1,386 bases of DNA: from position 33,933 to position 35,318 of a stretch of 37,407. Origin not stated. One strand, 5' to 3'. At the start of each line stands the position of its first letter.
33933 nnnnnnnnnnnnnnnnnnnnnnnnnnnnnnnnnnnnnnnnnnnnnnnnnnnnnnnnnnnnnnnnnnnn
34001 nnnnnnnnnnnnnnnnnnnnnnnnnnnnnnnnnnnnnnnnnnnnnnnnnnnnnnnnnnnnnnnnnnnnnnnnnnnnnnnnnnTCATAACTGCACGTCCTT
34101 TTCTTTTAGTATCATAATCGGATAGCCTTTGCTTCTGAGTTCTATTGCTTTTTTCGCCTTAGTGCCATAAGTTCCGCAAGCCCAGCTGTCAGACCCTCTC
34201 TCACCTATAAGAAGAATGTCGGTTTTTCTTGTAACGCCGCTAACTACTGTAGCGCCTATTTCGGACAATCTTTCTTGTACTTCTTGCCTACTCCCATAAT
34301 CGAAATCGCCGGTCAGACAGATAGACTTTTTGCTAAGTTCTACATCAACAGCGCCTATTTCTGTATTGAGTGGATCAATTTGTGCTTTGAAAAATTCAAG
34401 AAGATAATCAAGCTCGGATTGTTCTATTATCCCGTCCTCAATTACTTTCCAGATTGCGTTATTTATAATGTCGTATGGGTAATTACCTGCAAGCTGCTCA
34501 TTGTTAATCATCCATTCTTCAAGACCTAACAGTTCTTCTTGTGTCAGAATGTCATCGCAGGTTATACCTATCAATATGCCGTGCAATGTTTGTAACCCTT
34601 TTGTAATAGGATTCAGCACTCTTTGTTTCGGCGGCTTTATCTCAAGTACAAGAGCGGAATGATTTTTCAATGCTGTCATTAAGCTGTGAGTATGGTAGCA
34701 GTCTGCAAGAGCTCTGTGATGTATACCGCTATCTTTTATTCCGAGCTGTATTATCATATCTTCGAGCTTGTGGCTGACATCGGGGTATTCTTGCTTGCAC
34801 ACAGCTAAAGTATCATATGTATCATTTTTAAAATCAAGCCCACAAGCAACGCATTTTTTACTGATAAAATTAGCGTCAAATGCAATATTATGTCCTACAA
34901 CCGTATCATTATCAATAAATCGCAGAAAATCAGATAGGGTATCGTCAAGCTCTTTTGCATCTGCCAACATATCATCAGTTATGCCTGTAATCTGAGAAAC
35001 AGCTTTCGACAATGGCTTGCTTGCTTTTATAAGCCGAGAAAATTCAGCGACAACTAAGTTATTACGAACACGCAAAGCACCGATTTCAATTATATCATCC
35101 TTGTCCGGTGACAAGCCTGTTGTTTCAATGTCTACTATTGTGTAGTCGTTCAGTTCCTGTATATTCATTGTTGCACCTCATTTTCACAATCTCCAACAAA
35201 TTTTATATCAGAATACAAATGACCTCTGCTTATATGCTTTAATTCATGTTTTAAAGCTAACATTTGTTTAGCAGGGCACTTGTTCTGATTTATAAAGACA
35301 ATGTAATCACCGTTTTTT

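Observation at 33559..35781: Lysogeny operon carries translationally coupled cargo: a DEDDh exonuclease-BRCT fusion plus a Cys-rich protein, between mini-ImmA and the integrase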

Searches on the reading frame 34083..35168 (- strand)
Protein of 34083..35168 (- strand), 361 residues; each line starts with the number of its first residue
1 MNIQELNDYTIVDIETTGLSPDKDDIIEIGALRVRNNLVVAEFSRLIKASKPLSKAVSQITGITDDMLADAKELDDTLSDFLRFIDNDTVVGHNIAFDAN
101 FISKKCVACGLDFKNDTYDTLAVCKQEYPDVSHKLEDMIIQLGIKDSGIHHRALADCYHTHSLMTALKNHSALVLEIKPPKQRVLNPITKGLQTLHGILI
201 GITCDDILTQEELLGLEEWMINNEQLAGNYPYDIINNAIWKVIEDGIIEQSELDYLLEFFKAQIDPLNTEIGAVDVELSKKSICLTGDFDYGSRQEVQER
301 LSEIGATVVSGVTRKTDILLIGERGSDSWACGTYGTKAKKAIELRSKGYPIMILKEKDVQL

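Call 3: search_protein_families(library=pfam, proteins=[window:34083-35168:-], max_evalue=0.01)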
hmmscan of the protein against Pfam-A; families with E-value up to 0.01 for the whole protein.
window:34083-35168:- (361 aa): 4 families
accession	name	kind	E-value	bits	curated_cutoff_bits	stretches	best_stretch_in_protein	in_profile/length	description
PF00929.31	RNase_T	-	1.3e-30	107.6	24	1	11-160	2-160/164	Exonuclease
PF16473.11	Rv2179c-like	-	6.2e-07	29.7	27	1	10-165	3-174/177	3'-5' exoribonuclease Rv2179c-like domain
PF13482.12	RNase_H_2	-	3.2e-06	27.6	22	1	12-144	3-115/165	RNase_H superfamily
PF00533.33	BRCT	-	1.4e-05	25.7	21.3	1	278-345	6-65/78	BRCA1 C Terminus (BRCT) domain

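Call 4: search_protein_families(library=padloc, proteins=[window:34083-35168:-], max_evalue=0.01)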
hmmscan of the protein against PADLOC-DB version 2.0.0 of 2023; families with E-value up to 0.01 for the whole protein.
window:34083-35168:- (361 aa): 5 families
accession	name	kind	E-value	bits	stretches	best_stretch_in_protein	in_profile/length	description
PDLC01247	DEDDh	-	5.2e-37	125.6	1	11-164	2-138/139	"CAS-I,CAS-II,CAS-III,CAS-IV,CAS-V,CAS-VI; associated"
PDLC05027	PDC-S48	-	1.3e-31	108.2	2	7-171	4-170/411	-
PDLC05028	PDC-S48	-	2.6e-25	87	1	9-187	20-199/512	-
PDLC03817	RTasSbcB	-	0.0024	14.9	1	9-70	2-66/436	DRT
PDLC00753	Effector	-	0.005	14.6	0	9-102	8-108/184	Exonuclease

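Call 5: search_protein_families(library=phrogs, proteins=[window:34083-35168:-], max_evalue=0.001)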
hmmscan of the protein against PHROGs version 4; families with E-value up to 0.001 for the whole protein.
window:34083-35168:- (361 aa): 8 families
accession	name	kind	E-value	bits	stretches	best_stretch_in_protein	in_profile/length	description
phrog_192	-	DNA, RNA and nucleotide metabolism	3.4e-45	156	1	4-177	103-281/397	DNA polymerase exonuclease subunit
phrog_3989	-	unknown function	5.6e-41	141.7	1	180-359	96-288/296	-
phrog_14632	-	DNA, RNA and nucleotide metabolism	8.9e-29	101.4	1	7-162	82-237/380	DNA polymerase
phrog_403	-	DNA, RNA and nucleotide metabolism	1.1e-11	45.2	1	7-153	65-210/321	DNA polymerase exonuclease subunit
phrog_17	-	DNA, RNA and nucleotide metabolism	4.3e-09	35.9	1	6-168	669-825/1445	DNA polymerase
phrog_3869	-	DNA, RNA and nucleotide metabolism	1.8e-06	27.8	1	271-326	574-629/656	NAD-dependent DNA ligase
phrog_3498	-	DNA, RNA and nucleotide metabolism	3.3e-06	28.1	1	273-325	173-226/256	NAD-dependent DNA ligase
phrog_2561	-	DNA, RNA and nucleotide metabolism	4.9e-06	27.9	1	259-357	68-154/167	DNA ligase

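Call 6: search_protein_families(library=ncbifam, proteins=[window:34083-35168:-], max_evalue=0.01)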
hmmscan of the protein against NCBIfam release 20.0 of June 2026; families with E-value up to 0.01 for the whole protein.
window:34083-35168:- (361 aa): 34 families (the best 25 are shown)
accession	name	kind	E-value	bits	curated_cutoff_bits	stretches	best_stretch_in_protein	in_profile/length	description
NF001688.0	PRK00448.1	equivalog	3.4e-39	134.3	873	1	7-169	423-586/1445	PolC-type DNA polymerase III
TIGR01405.1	polC_Gram_pos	equivalog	3.7e-37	127.6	1043.45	1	8-170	190-353/1211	DNA polymerase III subunit alpha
NF005289.0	PRK06807.1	equivalog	1e-33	116.9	335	1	6-162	7-163/313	3'-5' exonuclease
NF005906.0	PRK07883.1-4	equivalog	3.8e-33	114.7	495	1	8-167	7-167/563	DEDD exonuclease domain-containing protein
NF006316.0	PRK08517.1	equivalog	6e-31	107.7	247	1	7-165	70-227/270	3'-5' exonuclease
NF005907.0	PRK07883.1-5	equivalog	7e-31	107.3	454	1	9-167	30-191/584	DEDD exonuclease domain-containing protein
TIGR01407.1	dinG_rel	hypoth_equivalog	7.2e-31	107.2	547.7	1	9-168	2-162/889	putative DnaQ family exonuclease/DinG family helicase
TIGR00573.1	dnaq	subfamily_domain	2.9e-30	105.4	71.5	1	5-172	5-178/217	exonuclease, DNA polymerase III, epsilon subunit family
NF005836.0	PRK07740.1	equivalog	6.8e-28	97.7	261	1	9-163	61-218/244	hypothetical protein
NF005905.0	PRK07883.1-3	equivalog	8e-28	97.4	508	1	9-167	26-187/581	DEDD exonuclease domain-containing protein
NF005981.0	PRK08074.1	equivalog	1.4e-26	92.8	789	1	8-167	4-165/931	ATP-dependent DNA helicase DinG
NF004844.0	PRK06195.1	equivalog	1.8e-22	80.1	373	2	8-164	2-157/309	DNA polymerase III subunit epsilon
TIGR01406.1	dnaQ_proteo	equivalog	7.2e-22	78.1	222.7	1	11-169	4-170/231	DNA polymerase III subunit epsilon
NF004964.0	PRK06310.1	equivalog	5.1e-21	75.2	236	1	5-160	5-163/250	DNA polymerase III subunit epsilon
NF005569.0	PRK07246.1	equivalog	2.3e-20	72.5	794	1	4-170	4-169/820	bifunctional DnaQ family exonuclease/ATP-dependent helicase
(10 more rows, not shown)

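Call 12: search_solved_structures(query=window:34083-35168:-, max_evalue=0.001)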
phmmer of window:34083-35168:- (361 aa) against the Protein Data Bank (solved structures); distinct sequences matched with E-value up to 0.001: 12.
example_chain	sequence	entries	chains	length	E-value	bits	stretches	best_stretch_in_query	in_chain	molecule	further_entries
2p1j_A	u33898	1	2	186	1.4e-28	103.1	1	9-160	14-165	DNA polymerase III polC-type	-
8h18_A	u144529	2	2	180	1.3e-23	86.8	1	8-169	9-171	DnaQ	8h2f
8fyc_K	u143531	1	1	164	1.7e-17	66.7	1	9-159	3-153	DEDDh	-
8zef_A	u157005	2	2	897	1.9e-17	66.5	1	8-165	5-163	3'-5' exonuclease DinG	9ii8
9qpc_A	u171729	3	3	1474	5.2e-17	65.1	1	8-163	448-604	DNA polymerase III PolC-type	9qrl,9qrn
8fy9_A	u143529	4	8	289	6.1e-17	64.8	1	9-159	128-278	Cas2-DEDDh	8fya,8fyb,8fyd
4fzx_C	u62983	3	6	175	6.4e-09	38.5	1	11-173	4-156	Exodeoxyribonuclease 10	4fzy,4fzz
1j53_A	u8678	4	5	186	1e-07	34.5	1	10-157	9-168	DNA polymerase III, epsilon chain | DNA polymerase III epsilon subunit | DNA POLYMERASE III SUBUNIT EPSILON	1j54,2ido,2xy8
2gui_A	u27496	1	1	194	1.1e-07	34.4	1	10-157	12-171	DNA polymerase III epsilon subunit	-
5fku_D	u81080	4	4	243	1.5e-07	34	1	11-159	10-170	DNA POLYMERASE III SUBUNIT EPSILON | DNA POLYMERASE III EPSILON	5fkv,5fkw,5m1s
2owo_A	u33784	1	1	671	0.00011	24.5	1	272-327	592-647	DNA ligase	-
5tt5_A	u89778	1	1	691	0.00012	24.4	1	272-327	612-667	DNA ligase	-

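Call 36: find_homologous_proteins(query=window:34083-35168:-, max_evalue=1e-10)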
Query window:34083-35168:- (361 aa): 2534 proteins with E <= 1e-10 among 5827 candidates; the best 120 are listed.
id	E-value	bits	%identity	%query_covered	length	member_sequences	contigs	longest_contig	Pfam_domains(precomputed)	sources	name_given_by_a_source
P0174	4.4e-227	771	95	100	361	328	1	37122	PF00929.32,PF00533.34,PF13482.13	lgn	-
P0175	1.1e-212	723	88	100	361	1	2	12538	PF00929.32,PF00533.34,PF13482.13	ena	-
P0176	1.8e-196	670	81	100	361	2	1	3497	PF00929.32,PF00533.34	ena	-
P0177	8.1e-167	573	96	75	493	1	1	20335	PF00929.32,PF13482.13,PF16473.12,PF00589.28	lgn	-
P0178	2.5e-138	479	94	64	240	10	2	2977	PF00929.32,PF13482.13,PF16473.12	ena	-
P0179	2.0e-137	476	96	62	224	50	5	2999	PF00533.34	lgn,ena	-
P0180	4.7e-137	475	61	98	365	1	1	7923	PF00929.32,PF00533.34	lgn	-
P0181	7.4e-106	372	50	99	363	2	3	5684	PF00929.32,PF00533.34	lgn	-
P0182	8.7e-103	362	48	98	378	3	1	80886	PF00929.32,PF00533.34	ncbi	-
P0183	1.2e-99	352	47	99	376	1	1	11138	PF00929.32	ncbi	-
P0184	6.4e-98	346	47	98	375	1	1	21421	PF00929.32,PF00533.34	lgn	-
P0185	1.9e-96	341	46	99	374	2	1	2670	PF00929.32,PF00533.34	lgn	-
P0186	3.4e-93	330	45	98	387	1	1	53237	PF00929.32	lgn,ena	-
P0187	3.9e-90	320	44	99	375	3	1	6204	PF00929.32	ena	-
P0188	1.2e-78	283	42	99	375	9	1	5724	PF00929.32,PF00533.34,PF16473.12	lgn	-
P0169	4.0e-76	274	40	98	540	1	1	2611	PF00929.32,PF00533.34,PF16473.12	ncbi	-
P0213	2.3e-63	232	38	100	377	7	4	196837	PF00929.32,PF00533.34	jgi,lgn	-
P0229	1.2e-49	187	35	96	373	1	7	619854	PF00929.32,PF21762.4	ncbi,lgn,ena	-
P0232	1.6e-48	184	35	97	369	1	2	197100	PF00929.32,PF00533.34,PF16473.12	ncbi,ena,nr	ncbi:MAG: 3'-5' exoribonuclease [Ruminococcus sp.]|nr:3'-5' exoribonuclease [Ruminococcus sp.]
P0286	2.5e-34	137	29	97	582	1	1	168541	PF00929.32,PF01612.27,PF00533.34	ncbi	-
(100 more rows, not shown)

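Call 38: find_encoding_contigs(protein=P0174, flank=10000, max_places=4)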
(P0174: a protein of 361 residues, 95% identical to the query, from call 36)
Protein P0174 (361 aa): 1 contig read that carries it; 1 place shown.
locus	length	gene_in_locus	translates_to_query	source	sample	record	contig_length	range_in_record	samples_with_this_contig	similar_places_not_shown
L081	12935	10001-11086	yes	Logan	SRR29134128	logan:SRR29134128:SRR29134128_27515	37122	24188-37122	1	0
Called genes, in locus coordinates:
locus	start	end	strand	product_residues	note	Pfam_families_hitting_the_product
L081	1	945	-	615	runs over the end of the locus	PF06048:DUF927, PF18662:HTH_56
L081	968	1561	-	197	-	-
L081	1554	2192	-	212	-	PF13479:AAA_24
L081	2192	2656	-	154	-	PF05565:Sipho_Gp157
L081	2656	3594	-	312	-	PF25764:KIF21A_4th (faint)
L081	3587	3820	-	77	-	-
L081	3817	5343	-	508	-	PF14284:PcfJ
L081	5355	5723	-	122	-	-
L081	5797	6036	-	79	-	-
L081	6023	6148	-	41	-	-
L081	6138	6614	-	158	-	-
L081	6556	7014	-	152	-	-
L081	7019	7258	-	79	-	-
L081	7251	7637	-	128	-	-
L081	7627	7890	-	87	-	-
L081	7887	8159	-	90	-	-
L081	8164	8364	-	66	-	PF12728:HTH_17 (faint)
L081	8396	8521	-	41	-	-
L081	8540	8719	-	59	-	-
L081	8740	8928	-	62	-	-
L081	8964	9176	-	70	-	-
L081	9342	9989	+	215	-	PF01381:HTH_3, PF12844:HTH_19 (weak), PF13560:HTH_31 (weak), PF00717:Peptidase_S24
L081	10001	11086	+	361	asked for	PF00929:RNase_T, PF13482:RNase_H_2 (weak), PF00533:BRCT (weak)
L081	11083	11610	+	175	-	-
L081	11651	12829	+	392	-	PF00589:Phage_integrase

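Call 56: find_encoding_contigs(protein=P0229, flank=7000, max_places=2)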
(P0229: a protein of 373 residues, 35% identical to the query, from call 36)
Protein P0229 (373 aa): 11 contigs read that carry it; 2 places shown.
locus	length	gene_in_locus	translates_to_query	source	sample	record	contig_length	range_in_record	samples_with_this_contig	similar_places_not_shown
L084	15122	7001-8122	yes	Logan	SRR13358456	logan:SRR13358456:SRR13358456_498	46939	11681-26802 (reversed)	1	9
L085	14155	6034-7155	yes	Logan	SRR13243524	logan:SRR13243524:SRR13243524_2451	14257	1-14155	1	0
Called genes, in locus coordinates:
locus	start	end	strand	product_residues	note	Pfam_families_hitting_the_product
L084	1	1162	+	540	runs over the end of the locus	PF00239:Resolvase, PF07508:Recombinase, PF13408:Zn_ribbon_recom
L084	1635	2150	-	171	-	-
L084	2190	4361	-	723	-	PF14457:Prok-E2_A, PF00899:ThiF, PF14464:Prok-JAB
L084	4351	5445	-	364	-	-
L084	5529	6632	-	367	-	PF13784:Fic_N, PF02661:Fic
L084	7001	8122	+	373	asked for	PF00929:RNase_T, PF21762:DEDDh_C (faint)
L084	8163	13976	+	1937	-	PF13195:DUF4011, PF13086:AAA_11, PF13604:AAA_30 (faint), PF13245:AAA_19 (faint), PF13086:AAA_11 (weak), PF13087:AAA_12, PF18741:MTES_1575, PF11784:DUF3320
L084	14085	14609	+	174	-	-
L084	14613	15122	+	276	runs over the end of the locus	-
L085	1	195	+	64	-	?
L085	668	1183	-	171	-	-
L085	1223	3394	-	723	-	PF14457:Prok-E2_A, PF00899:ThiF, PF14464:Prok-JAB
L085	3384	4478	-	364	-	-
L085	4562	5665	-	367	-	PF13784:Fic_N, PF02661:Fic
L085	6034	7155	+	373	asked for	PF00929:RNase_T, PF21762:DEDDh_C (faint)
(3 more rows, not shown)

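Call 57: find_encoding_contigs(protein=P0286, flank=7000, max_places=2)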
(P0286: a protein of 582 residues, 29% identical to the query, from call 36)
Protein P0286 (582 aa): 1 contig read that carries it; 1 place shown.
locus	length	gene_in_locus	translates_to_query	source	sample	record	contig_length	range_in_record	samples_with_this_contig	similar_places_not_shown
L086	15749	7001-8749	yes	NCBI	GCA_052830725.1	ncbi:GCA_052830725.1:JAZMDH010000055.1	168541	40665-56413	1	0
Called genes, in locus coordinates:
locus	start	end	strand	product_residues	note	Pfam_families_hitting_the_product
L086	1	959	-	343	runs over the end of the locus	PF00078:RVT_1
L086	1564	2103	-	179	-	-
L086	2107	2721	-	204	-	-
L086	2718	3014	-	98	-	-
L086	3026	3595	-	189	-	-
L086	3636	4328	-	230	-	PF23343:REP_ORF2-G2P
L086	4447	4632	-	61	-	-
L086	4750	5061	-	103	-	-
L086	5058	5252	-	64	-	-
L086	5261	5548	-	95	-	-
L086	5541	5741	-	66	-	-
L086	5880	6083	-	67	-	PF12844:HTH_19 (weak), PF01381:HTH_3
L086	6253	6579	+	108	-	PF01381:HTH_3, PF12844:HTH_19, PF13560:HTH_31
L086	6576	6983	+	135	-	-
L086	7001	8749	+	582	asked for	PF01612:DNA_pol_A_exo1 (faint), PF00929:RNase_T, PF00533:BRCT (weak)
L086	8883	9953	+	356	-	PF00589:Phage_integrase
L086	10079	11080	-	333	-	PF14057:GGGtGRT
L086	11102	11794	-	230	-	-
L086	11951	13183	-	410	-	PF06689:zf-C4_ClpX, PF00493:MCM (weak), PF01078:Mg_chelatase (faint), PF05496:RuvB_N (faint), PF00004:AAA, PF07724:AAA_2, PF07728:AAA_5 (weak), PF10431:ClpB_D2-small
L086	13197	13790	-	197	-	PF00574:CLP_protease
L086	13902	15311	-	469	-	PF05697:Trigger_N, PF00254:FKBP_C, PF05698:Trigger_C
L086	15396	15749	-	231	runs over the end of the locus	PF00149:Metallophos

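Call 66: search_protein_families(library=padloc, proteins=[P0229, P0213, P0232, P0286], max_evalue=0.001)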
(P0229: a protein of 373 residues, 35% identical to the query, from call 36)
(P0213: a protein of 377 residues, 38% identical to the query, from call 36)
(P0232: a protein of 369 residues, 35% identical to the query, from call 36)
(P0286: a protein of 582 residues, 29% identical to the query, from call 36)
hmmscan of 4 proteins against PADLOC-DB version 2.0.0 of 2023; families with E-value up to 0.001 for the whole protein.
P0229 (373 aa): 3 families
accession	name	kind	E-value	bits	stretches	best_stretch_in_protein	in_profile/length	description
PDLC05027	PDC-S48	-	2.1e-34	117.3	1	7-265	9-256/411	-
PDLC01247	DEDDh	-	1.4e-29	101.5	1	5-157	1-138/139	"CAS-I,CAS-II,CAS-III,CAS-IV,CAS-V,CAS-VI; associated"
PDLC05028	PDC-S48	-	3.3e-20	70.1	1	7-174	23-193/512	-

P0213 (377 aa): 4 families
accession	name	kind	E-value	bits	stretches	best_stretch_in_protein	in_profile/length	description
PDLC01247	DEDDh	-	2.3e-38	130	1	11-165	1-138/139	"CAS-I,CAS-II,CAS-III,CAS-IV,CAS-V,CAS-VI; associated"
PDLC05027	PDC-S48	-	1.2e-33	114.8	1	8-271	4-255/411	-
PDLC05028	PDC-S48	-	3.9e-25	86.4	1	9-225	19-242/512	-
PDLC03802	RTasHel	-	0.00045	17.2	1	9-156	400-505/675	DRT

P0232 (369 aa): 5 families
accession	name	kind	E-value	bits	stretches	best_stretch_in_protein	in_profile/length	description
PDLC01247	DEDDh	-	3e-41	139.3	1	18-173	1-138/139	"CAS-I,CAS-II,CAS-III,CAS-IV,CAS-V,CAS-VI; associated"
PDLC05027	PDC-S48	-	4.7e-37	126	1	15-181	4-171/411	-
PDLC05028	PDC-S48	-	3.1e-31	106.5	1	2-179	5-182/512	-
PDLC00753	Effector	-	3.3e-06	25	0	14-78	5-68/184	Exonuclease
PDLC03817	RTasSbcB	-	3.4e-05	21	0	17-114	2-107/436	DRT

P0286 (582 aa): 3 families
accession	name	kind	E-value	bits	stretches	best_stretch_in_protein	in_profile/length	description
PDLC01247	DEDDh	-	3.3e-39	132.7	1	24-179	1-138/139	"CAS-I,CAS-II,CAS-III,CAS-IV,CAS-V,CAS-VI; associated"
PDLC05027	PDC-S48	-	2.7e-30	103.8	1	21-182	4-166/411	-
PDLC05028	PDC-S48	-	2.6e-27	93.6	1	22-178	19-175/512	-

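Call 72: find_encoding_contigs(protein=P0213, flank=6000, max_places=1)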
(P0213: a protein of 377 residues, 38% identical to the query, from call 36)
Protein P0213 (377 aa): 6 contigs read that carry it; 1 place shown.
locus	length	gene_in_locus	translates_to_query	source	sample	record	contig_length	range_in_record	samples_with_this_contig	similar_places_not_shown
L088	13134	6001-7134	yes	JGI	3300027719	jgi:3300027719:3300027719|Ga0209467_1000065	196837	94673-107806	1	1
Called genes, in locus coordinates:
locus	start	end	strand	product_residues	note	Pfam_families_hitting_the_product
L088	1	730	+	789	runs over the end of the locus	PF02687:FtsX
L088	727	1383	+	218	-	PF00005:ABC_tran, PF02463:SMC_N, PF13304:AAA_21 (faint)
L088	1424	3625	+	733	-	-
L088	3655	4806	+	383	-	-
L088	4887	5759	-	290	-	PF24734:DUF7685 (faint), PF24735:DUF7686, PF24828:DUF7713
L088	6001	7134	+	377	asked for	PF00929:RNase_T, PF00533:BRCT (weak)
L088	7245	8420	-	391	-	PF01757:Acyl_transf_3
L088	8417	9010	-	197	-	PF01965:DJ-1_PfpI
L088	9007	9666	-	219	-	PF09365:DUF2461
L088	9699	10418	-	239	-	PF12844:HTH_19, PF13443:HTH_26 (weak), PF13560:HTH_31, PF01381:HTH_3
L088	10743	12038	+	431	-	PF13173:AAA_14, PF13635:DUF4143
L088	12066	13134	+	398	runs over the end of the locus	PF00465:Fe-ADH, PF13685:Fe-ADH_2, PF25137:ADH_Fe_C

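Call 73: find_encoding_contigs(protein=P0232, flank=6000, max_places=1)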
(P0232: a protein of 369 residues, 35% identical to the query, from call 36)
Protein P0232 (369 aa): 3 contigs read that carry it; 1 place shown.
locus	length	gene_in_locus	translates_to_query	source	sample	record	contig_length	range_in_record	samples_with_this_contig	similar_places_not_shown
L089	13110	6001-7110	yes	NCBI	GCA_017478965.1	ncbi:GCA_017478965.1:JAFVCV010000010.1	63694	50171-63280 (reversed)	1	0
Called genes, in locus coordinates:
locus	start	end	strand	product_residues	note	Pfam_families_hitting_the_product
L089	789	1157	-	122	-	-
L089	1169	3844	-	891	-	-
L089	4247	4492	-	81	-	-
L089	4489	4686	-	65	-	-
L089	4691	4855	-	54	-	-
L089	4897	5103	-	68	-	PF01381:HTH_3 (weak), PF13443:HTH_26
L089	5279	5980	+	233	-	PF12844:HTH_19, PF13560:HTH_31, PF01381:HTH_3, PF00717:Peptidase_S24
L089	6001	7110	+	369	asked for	PF00929:RNase_T, PF16473:Rv2179c-like (faint), PF00533:BRCT (faint)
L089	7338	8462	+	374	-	PF00589:Phage_integrase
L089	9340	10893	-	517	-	PF00117:GATase, PF07722:Peptidase_C26, PF02540:NAD_synthase (weak), PF03054:tRNA_Me_trans (faint), PF00958:GMP_synt_C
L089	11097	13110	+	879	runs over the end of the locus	PF12705:PDDEXK_1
